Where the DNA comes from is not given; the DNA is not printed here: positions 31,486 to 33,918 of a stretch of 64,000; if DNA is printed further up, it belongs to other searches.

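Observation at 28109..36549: PAPS-generating genes (cysD, cysNC, cysQ) are transcriptionally fused to a flagellin / TPR-GT41 / GT2 glycosylation locus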

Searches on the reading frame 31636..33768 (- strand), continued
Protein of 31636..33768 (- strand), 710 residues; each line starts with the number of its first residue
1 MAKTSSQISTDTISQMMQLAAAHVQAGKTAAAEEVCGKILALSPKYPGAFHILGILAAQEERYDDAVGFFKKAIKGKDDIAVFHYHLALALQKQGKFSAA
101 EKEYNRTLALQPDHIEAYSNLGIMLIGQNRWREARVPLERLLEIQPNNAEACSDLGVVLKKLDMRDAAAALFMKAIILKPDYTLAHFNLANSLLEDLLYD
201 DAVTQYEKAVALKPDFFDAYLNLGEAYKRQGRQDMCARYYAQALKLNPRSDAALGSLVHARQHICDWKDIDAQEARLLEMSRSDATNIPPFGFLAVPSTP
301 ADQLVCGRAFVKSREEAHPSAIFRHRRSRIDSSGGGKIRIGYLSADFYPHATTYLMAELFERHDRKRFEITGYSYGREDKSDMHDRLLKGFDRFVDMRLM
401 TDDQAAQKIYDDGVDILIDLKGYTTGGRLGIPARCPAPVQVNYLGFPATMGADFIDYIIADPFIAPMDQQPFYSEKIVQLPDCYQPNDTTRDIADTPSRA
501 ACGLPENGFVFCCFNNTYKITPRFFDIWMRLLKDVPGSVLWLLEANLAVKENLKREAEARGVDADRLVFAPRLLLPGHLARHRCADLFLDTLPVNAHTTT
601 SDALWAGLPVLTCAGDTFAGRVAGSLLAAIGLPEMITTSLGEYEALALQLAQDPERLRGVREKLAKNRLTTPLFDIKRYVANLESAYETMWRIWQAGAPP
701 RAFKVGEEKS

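Call 46: find_encoding_contigs(protein=P0011, flank=8000, max_places=1)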
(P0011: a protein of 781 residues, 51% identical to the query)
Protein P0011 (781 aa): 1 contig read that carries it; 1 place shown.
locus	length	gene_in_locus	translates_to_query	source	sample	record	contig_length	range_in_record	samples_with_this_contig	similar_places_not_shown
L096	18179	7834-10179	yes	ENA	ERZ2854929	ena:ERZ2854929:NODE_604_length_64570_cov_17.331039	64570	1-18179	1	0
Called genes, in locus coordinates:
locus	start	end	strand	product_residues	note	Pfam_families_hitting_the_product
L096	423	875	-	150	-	-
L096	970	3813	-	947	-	PF02739:5_3_exonuc_N, PF01367:5_3_exonuc, PF01612:DNA_pol_A_exo1, PF00476:DNA_pol_A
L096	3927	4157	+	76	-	-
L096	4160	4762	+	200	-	-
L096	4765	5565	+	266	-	PF01545:Cation_efflux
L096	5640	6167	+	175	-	-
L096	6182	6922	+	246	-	PF13302:Acetyltransf_3, PF00583:Acetyltransf_1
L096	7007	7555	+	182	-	-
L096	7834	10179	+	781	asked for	PF13414:TPR_11, PF13424:TPR_12, PF13432:TPR_16, PF13414:TPR_11, PF13424:TPR_12, PF13432:TPR_16, PF00515:TPR_1, PF13844:Glyco_transf_41, +32 more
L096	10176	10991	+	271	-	PF13489:Methyltransf_23, PF13847:Methyltransf_31, PF08241:Methyltransf_11, PF08242:Methyltransf_12 (weak), PF13649:Methyltransf_25 (weak)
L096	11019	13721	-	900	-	PF01553:Acyltransferase, PF00501:AMP-binding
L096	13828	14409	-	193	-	PF01025:GrpE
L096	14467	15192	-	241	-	PF01025:GrpE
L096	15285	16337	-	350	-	PF03444:WHD_HrcA (weak), PF01628:HrcA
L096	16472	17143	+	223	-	PF00226:DnaJ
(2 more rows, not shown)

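Call 60: list_cluster_members(proteins=[P0001, P0121, P0398, P0395, P0393, P0002, P0004, P0391, P0020, P0130])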
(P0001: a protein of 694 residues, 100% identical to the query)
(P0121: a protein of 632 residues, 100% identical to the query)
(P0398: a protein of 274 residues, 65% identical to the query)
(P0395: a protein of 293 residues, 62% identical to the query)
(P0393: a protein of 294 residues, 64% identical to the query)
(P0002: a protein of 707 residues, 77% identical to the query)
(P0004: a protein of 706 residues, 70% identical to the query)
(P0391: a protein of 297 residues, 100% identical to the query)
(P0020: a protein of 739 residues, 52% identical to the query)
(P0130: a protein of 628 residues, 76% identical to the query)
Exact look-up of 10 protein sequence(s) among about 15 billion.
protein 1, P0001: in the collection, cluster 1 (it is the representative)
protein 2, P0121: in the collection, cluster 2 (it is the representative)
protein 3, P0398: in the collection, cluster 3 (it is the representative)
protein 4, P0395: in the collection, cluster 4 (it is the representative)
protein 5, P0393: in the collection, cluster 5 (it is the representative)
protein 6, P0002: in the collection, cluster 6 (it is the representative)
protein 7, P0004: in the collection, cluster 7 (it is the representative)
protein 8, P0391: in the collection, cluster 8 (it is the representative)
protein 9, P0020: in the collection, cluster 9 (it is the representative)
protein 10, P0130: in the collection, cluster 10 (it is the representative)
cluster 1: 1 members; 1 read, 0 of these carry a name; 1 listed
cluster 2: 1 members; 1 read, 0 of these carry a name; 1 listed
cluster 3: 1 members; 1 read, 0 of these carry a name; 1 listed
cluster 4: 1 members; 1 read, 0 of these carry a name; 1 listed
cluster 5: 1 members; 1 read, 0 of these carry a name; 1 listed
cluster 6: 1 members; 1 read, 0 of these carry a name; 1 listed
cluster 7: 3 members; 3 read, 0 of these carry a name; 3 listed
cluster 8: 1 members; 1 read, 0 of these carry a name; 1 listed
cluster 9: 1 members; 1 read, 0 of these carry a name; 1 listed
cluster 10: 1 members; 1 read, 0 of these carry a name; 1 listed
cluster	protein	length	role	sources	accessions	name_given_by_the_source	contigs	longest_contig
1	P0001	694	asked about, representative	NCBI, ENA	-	-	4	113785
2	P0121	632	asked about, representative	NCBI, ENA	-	-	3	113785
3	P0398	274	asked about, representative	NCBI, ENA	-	-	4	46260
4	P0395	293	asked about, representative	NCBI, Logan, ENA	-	-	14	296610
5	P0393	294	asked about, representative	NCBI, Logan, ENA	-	-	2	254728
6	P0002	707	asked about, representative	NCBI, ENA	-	-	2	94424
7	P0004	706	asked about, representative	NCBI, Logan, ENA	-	-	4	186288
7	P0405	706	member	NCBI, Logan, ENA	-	-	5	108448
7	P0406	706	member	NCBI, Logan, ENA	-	-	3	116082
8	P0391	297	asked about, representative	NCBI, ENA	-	-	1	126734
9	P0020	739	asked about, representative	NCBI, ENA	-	-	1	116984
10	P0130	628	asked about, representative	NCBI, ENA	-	-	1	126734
